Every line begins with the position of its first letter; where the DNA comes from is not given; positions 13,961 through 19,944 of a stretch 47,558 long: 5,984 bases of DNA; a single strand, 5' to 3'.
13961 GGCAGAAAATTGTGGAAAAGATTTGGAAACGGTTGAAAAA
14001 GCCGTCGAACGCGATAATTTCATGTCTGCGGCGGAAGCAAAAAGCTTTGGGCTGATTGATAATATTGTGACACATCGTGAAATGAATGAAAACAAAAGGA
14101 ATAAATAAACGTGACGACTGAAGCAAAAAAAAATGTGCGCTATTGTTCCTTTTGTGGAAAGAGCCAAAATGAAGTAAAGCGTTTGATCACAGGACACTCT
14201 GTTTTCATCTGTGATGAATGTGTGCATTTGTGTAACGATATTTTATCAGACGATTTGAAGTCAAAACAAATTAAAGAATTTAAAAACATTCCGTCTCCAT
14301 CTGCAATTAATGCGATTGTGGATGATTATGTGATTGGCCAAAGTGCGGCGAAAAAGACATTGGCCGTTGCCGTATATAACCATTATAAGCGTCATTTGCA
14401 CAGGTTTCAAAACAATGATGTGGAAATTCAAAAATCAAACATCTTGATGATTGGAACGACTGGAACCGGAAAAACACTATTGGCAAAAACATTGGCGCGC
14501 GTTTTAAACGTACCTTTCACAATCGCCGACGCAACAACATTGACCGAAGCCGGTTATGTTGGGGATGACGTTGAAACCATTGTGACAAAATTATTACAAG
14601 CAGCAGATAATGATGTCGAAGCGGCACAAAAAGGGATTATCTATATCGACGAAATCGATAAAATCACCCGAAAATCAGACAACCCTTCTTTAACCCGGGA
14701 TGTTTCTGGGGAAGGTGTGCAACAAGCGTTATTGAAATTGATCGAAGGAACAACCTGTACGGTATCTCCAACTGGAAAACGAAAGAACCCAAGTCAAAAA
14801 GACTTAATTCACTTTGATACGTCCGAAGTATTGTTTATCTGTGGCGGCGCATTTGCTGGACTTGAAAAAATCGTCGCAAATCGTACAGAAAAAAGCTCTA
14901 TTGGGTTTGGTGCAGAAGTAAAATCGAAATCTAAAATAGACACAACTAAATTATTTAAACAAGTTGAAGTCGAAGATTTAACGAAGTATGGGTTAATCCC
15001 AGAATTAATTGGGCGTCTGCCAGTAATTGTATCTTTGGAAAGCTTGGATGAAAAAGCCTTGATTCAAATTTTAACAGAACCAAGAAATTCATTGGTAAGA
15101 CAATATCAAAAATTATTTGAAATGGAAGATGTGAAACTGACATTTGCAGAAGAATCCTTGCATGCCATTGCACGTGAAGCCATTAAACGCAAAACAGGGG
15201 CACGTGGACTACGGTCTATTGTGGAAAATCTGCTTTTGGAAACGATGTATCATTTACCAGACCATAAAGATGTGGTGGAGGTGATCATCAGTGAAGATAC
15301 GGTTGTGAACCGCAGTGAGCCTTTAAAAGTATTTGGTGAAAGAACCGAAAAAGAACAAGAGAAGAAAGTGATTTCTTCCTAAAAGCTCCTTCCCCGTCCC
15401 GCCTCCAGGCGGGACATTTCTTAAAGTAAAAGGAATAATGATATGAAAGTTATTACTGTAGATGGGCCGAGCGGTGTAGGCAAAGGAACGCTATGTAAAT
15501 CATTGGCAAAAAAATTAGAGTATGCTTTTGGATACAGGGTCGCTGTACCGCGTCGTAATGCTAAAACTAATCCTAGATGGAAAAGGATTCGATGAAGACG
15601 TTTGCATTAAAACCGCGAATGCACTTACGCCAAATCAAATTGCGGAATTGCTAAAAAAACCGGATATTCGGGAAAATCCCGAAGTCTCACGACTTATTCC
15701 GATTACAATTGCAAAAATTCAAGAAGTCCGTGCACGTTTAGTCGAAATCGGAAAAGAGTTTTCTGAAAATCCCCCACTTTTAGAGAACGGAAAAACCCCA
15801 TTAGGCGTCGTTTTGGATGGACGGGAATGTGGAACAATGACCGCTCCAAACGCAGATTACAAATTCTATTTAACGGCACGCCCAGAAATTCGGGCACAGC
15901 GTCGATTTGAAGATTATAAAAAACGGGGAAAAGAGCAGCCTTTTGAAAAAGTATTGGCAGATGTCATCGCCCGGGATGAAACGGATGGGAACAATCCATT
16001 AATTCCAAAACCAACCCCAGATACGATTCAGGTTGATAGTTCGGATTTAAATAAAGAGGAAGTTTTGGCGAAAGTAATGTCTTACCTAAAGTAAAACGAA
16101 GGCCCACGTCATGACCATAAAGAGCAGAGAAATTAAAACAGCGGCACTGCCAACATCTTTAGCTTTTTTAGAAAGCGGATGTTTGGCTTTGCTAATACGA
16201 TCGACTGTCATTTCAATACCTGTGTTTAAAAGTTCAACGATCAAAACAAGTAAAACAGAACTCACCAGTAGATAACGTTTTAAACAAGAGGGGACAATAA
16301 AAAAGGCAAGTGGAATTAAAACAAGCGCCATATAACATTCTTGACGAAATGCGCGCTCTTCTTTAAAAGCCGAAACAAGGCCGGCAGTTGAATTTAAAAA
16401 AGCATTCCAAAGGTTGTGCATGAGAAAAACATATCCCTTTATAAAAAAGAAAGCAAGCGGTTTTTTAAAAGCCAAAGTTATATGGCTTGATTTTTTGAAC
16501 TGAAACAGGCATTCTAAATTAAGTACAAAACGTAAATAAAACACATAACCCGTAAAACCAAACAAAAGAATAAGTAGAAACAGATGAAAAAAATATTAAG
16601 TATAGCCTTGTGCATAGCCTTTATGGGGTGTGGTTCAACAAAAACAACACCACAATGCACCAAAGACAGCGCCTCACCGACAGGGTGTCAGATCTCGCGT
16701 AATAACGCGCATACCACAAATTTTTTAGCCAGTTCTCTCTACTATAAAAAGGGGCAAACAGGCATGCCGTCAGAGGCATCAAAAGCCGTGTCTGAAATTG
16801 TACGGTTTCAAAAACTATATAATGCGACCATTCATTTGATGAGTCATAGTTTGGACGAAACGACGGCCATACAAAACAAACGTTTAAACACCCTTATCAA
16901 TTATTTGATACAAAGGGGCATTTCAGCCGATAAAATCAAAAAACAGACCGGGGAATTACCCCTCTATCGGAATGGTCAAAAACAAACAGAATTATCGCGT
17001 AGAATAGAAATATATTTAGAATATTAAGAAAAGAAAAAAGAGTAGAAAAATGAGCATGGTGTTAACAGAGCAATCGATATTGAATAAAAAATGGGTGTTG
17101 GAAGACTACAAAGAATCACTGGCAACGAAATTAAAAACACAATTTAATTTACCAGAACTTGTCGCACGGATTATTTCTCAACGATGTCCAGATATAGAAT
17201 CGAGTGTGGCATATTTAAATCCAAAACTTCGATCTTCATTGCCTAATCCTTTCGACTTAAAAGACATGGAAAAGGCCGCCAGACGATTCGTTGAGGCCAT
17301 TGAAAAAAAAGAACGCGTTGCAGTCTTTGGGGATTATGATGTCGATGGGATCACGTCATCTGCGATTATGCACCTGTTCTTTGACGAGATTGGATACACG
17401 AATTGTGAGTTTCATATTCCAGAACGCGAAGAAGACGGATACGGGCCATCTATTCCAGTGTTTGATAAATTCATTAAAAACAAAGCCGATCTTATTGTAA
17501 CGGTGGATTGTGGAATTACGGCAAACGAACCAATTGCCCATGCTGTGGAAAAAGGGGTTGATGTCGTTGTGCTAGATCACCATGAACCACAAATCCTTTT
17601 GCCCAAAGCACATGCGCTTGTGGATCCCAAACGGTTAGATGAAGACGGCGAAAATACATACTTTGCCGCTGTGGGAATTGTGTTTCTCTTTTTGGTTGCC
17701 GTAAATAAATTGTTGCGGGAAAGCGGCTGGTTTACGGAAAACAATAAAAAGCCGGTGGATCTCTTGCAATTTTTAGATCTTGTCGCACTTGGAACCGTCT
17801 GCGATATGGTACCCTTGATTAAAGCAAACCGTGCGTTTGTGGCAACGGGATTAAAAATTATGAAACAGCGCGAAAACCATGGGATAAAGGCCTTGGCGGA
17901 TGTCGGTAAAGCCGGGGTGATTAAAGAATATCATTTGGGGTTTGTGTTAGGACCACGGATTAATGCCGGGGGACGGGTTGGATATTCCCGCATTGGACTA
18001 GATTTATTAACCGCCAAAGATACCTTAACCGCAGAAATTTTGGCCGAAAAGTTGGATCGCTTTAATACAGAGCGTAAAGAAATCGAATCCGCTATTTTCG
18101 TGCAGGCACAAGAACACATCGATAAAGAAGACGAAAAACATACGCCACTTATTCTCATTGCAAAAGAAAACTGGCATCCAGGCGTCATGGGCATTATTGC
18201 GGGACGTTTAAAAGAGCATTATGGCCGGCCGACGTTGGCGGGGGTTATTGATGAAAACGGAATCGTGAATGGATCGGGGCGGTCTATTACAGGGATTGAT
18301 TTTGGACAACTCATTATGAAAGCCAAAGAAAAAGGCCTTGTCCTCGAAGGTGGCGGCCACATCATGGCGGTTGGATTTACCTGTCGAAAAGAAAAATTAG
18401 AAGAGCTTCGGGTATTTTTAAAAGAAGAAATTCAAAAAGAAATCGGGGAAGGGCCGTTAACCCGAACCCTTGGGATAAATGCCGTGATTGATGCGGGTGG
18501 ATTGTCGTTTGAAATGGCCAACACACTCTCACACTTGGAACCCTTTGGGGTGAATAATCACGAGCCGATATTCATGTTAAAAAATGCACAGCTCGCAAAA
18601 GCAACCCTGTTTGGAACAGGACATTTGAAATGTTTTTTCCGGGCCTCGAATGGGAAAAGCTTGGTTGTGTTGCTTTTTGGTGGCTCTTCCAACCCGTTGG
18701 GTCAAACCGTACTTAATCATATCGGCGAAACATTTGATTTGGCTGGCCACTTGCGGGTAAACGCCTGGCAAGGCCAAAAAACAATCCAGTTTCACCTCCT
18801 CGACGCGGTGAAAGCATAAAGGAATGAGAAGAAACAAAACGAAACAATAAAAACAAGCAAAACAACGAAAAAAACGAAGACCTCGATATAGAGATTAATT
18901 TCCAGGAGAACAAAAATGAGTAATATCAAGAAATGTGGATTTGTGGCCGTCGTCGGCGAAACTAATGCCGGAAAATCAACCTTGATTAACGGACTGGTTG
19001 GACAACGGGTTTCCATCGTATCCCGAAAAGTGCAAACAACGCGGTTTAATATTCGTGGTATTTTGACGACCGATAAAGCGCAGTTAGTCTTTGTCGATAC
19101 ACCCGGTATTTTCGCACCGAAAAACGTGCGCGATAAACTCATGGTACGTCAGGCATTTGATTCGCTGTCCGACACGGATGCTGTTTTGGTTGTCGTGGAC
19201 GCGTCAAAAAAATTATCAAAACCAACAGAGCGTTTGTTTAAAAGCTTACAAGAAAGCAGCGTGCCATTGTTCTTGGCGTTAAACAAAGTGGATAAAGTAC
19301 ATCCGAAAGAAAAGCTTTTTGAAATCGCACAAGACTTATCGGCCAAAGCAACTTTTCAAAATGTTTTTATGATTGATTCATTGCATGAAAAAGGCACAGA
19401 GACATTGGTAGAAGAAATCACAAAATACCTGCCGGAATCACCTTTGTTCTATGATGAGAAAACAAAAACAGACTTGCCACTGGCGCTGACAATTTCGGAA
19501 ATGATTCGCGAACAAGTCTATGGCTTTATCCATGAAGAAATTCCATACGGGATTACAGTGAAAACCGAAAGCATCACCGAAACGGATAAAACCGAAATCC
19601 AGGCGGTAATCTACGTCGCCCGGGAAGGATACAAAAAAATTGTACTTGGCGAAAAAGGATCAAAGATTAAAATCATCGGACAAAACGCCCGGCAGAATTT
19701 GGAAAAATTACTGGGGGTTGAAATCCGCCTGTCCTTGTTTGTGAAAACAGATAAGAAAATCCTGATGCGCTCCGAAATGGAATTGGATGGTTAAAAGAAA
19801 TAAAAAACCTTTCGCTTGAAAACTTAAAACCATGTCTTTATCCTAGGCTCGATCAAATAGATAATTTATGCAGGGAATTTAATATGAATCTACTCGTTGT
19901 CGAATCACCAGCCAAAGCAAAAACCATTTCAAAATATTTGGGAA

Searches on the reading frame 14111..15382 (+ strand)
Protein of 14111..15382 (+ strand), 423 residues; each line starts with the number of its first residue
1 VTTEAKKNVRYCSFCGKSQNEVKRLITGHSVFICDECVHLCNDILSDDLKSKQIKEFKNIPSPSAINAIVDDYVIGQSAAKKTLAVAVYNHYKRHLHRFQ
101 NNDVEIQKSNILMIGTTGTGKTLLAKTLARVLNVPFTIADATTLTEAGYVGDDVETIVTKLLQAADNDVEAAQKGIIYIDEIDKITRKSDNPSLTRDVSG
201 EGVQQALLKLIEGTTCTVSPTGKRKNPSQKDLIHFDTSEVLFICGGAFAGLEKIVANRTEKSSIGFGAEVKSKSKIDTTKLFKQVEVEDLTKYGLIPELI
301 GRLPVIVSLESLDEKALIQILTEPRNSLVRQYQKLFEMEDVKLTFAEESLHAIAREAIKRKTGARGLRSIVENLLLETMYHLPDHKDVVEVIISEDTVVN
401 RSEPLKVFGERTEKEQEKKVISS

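Call 57: list_cluster_members(proteins=[window:14111-15382:+, window:13503-14108:+, window:24715-27180:-])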
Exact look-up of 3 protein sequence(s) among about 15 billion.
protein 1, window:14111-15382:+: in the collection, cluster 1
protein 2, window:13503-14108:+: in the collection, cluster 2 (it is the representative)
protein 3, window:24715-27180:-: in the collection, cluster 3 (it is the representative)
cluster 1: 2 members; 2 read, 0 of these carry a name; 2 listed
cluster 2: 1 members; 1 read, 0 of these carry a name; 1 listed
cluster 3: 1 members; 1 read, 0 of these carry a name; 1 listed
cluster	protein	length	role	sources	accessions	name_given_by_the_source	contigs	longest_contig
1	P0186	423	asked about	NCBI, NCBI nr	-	-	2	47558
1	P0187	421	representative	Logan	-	-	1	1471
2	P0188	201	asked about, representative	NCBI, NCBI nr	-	-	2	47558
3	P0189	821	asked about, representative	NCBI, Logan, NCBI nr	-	-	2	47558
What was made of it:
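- Tried and rejected: The 90% clusters of ClpX, ClpP and PBP1a carry no named members (call 57).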

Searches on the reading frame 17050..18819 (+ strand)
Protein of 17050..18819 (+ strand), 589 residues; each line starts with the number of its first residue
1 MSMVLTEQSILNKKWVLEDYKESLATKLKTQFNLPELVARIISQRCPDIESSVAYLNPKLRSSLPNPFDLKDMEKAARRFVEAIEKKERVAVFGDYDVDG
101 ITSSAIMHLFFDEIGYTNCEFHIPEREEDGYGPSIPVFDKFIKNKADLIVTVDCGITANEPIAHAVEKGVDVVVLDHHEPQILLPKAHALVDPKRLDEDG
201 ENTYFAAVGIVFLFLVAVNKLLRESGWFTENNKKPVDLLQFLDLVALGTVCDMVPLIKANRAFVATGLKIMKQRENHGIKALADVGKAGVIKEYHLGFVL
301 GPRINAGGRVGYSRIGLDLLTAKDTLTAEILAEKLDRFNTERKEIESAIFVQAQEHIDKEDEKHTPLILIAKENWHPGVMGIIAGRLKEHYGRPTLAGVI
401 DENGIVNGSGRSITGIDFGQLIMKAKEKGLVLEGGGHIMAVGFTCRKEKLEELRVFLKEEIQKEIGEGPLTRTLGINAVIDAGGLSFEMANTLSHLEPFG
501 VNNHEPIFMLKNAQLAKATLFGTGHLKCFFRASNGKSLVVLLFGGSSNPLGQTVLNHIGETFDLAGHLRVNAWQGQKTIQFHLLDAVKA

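Call 71: search_protein_families(library=pfam, proteins=[window:17050-18819:+], max_evalue=0.00001)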
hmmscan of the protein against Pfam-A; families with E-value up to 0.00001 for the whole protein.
window:17050-18819:+ (589 aa): 3 families
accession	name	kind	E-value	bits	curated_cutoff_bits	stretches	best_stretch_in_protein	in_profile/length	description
PF01368.27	DHH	-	5.2e-22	78.9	28.1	1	89-249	1-125/125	DHH family, N-terminal domain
PF17768.7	RecJ_OB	-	2.4e-20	73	27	1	477-584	2-106/107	RecJ OB domain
PF02272.25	DHHA1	-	9.1e-16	58.6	25.9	1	370-462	6-101/102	DHHA1 domain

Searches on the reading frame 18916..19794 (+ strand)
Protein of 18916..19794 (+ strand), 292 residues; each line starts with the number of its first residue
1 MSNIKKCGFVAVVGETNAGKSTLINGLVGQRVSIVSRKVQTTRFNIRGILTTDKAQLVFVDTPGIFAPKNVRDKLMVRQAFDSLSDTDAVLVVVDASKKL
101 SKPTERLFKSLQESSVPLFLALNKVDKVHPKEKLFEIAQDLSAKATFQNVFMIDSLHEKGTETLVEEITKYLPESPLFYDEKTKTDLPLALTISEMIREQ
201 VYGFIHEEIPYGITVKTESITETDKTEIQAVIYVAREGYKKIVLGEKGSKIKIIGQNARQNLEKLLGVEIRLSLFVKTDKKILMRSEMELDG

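Call 71: search_protein_families(library=pfam, proteins=[window:18916-19794:+], max_evalue=0.00001)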
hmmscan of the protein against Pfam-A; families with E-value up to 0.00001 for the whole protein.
window:18916-19794:+ (292 aa): 8 families
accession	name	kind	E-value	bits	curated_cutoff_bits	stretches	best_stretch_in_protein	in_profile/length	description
PF01926.29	MMR_HSR1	-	2.6e-26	92.4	21.9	1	10-124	2-113/113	50S ribosome-binding GTPase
PF00009.33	GTP_EFTU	-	8.4e-15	55.3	26.5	1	37-173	57-187/188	Elongation factor Tu GTP binding domain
PF02421.24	FeoB_N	-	2.6e-14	53.5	27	1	10-168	3-156/156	Ferrous iron transport protein B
PF07650.23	KH_2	-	1.3e-13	51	22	1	208-279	1-74/78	KH domain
PF00350.29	Dynamin_N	-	4.4e-13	50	27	1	10-44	1-35/168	Dynamin family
PF03193.22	RsgA_GTPase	-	2.4e-08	34.4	30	0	8-65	107-168/174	RsgA GTPase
PF04548.22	AIG1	-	7e-08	32.5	27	1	11-113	4-109/212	AIG1 family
PF10662.15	PduV-EutP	-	7.1e-07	29.6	21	1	10-168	4-141/143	Ethanolamine utilisation - propanediol utilisation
